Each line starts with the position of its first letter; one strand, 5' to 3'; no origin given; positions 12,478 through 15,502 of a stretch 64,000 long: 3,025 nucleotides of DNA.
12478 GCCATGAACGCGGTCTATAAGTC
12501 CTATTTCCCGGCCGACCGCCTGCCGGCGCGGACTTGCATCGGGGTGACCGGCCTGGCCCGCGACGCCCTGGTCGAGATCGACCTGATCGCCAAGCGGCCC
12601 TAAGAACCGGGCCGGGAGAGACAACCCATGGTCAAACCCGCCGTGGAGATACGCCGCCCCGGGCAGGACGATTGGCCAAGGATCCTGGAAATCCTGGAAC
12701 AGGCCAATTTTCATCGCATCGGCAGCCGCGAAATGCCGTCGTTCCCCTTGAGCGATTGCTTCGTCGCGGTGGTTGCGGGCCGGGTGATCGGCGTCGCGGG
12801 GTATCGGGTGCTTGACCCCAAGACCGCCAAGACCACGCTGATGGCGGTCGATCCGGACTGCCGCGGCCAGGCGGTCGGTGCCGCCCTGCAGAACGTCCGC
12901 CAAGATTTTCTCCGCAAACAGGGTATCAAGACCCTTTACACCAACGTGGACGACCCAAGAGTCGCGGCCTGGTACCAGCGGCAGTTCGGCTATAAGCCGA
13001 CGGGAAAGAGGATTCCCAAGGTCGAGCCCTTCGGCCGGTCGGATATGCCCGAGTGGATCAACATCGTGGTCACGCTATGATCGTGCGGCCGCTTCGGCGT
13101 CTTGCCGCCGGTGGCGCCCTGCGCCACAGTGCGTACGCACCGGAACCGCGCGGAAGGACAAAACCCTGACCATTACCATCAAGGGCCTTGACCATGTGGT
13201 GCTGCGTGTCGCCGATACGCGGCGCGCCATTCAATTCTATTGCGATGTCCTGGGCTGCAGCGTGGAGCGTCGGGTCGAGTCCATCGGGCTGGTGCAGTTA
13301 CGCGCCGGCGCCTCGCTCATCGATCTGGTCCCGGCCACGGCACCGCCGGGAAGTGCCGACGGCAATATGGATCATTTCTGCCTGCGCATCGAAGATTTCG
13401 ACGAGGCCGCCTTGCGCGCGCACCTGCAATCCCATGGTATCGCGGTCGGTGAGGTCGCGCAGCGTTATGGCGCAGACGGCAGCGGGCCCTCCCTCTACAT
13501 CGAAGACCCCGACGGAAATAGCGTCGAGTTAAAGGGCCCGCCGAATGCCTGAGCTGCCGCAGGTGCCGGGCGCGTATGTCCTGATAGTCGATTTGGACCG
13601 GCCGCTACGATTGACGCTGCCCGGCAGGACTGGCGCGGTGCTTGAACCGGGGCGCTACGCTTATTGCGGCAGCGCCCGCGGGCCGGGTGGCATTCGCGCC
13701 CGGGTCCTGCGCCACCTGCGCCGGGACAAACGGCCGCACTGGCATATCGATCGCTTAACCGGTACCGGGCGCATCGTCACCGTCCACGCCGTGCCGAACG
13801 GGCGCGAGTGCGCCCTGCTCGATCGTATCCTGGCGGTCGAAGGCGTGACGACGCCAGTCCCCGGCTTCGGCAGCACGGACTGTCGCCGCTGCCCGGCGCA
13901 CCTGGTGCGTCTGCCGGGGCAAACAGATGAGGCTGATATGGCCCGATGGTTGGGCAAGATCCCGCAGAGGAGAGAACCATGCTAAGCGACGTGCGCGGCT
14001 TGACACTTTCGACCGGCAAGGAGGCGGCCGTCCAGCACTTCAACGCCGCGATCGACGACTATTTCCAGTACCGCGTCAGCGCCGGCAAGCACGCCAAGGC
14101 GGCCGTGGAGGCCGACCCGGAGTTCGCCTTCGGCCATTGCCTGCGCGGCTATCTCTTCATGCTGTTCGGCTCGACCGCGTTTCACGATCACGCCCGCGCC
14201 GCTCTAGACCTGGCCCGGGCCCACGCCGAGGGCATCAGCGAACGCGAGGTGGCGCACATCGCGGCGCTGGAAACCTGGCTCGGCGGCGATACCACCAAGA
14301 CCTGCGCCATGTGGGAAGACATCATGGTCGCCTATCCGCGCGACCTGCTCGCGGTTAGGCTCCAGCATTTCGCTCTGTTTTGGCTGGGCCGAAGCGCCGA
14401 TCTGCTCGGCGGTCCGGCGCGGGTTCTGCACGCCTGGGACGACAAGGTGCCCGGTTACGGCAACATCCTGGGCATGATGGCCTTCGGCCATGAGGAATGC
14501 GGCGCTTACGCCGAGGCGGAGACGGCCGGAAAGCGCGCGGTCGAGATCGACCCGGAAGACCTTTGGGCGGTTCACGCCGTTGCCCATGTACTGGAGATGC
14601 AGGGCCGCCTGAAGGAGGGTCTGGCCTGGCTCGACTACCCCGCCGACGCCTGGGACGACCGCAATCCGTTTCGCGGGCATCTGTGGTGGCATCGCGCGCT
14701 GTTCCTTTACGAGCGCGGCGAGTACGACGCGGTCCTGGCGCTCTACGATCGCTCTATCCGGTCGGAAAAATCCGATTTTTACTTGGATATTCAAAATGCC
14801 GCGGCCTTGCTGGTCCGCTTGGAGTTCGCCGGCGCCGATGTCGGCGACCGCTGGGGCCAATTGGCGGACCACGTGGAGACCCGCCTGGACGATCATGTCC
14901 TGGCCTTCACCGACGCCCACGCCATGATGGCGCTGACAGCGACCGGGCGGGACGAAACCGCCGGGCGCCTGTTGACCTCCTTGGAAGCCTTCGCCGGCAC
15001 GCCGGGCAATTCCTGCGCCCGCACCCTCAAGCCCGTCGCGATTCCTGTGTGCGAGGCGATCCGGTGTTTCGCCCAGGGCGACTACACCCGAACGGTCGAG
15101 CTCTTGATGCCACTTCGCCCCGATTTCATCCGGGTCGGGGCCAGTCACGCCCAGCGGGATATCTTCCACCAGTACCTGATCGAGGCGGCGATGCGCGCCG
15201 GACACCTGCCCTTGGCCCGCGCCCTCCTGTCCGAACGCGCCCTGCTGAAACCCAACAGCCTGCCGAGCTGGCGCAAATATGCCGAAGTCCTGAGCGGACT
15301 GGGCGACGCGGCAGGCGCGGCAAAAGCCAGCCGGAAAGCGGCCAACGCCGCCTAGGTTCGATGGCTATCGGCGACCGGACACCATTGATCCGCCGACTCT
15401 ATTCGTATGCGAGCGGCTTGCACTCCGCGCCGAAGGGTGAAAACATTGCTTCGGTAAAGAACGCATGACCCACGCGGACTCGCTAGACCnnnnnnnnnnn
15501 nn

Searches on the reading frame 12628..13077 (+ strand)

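Call 91: search_protein_families(library=pfam, proteins=[window:12628-13077:+], max_evalue=0.001)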
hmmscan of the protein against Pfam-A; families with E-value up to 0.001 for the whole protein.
window:12628-13077:+ (150 aa): 3 families
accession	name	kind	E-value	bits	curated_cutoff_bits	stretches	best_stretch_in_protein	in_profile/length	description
PF00583.31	Acetyltransf_1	-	2.1e-11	44.5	20.7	1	24-122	9-116/116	Acetyltransferase (GNAT) family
PF13508.13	Acetyltransf_7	-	6.9e-10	39.6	27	1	42-123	3-83/84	Acetyltransferase (GNAT) domain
PF13673.13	Acetyltransf_10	-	1e-05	26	23.6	1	43-128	32-113/128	Acetyltransferase (GNAT) domain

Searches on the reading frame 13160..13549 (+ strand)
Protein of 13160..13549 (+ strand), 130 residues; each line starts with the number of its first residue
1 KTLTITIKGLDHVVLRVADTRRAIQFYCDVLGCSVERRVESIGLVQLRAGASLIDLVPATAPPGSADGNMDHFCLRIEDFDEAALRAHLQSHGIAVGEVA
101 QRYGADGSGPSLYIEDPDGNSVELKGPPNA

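Call 91: search_protein_families(library=pfam, proteins=[window:13160-13549:+], max_evalue=0.001)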
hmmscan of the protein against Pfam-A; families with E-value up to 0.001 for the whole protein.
window:13160-13549:+ (130 aa): 3 families
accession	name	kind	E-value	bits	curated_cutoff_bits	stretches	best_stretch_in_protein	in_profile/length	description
PF00903.31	Glyoxalase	-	1.3e-17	64.7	20.6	1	9-124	1-121/121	Glyoxalase/Bleomycin resistance protein/Dioxygenase superfamily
PF13669.12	Glyoxalase_4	-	2.6e-08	34.6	27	1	11-107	1-104/109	Glyoxalase/Bleomycin resistance protein/Dioxygenase superfamily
PF18029.7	Glyoxalase_6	-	1.1e-06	29.7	23.6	1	12-123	1-104/106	Glyoxalase-like domain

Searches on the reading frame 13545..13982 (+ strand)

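Call 91: search_protein_families(library=pfam, proteins=[window:13545-13982:+], max_evalue=0.001)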
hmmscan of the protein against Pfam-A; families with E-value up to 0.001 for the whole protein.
window:13545-13982:+ (146 aa): 1 family
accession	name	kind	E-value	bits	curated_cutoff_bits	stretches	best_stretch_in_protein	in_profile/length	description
PF01986.22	DUF123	-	1.2e-21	77.5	25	1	33-121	3-94/95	Domain of unknown function DUF123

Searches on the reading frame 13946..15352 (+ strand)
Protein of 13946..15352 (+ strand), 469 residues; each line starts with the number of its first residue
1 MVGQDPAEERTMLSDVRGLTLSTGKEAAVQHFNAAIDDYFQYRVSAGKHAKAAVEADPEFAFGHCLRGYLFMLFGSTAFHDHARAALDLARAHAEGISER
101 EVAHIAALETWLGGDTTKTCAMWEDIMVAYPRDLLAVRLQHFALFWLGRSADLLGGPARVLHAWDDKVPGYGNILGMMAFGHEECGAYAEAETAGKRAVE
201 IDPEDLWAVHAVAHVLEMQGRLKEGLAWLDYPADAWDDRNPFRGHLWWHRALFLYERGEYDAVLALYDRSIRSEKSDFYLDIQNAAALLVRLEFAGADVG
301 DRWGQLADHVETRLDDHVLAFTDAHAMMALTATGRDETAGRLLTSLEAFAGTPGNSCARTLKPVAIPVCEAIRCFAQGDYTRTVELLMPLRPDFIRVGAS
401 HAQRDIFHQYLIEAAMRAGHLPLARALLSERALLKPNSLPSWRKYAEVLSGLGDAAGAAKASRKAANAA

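Call 3: search_protein_families(library=pfam, proteins=[window:13946-15352:+], max_evalue=0.1)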
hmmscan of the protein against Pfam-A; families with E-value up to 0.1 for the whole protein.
window:13946-15352:+ (469 aa): 7 families
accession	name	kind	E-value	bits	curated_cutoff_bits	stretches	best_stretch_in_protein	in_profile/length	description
PF13431.12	TPR_17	-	3.8e-06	27.2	24.4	0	196-224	3-31/34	Tetratricopeptide repeat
PF13414.12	TPR_11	-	6.6e-05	23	26.8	0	185-220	7-42/42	TPR repeat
PF13428.12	TPR_14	-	0.00032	21.5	23.5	0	178-213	7-42/44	Tetratricopeptide repeat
PF14559.12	TPR_19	-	0.00034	21.3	25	1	186-230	5-49/68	Tetratricopeptide repeat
PF12895.13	ANAPC3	-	0.0025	18.5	27.2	0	185-231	2-48/82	Anaphase-promoting complex, cyclosome, subunit 3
PF00515.34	TPR_1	-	0.0099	16.1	27.8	0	250-271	7-28/34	Tetratricopeptide repeat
PF13371.12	TPR_9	-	0.077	13.5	35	1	414-460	4-50/73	Tetratricopeptide repeat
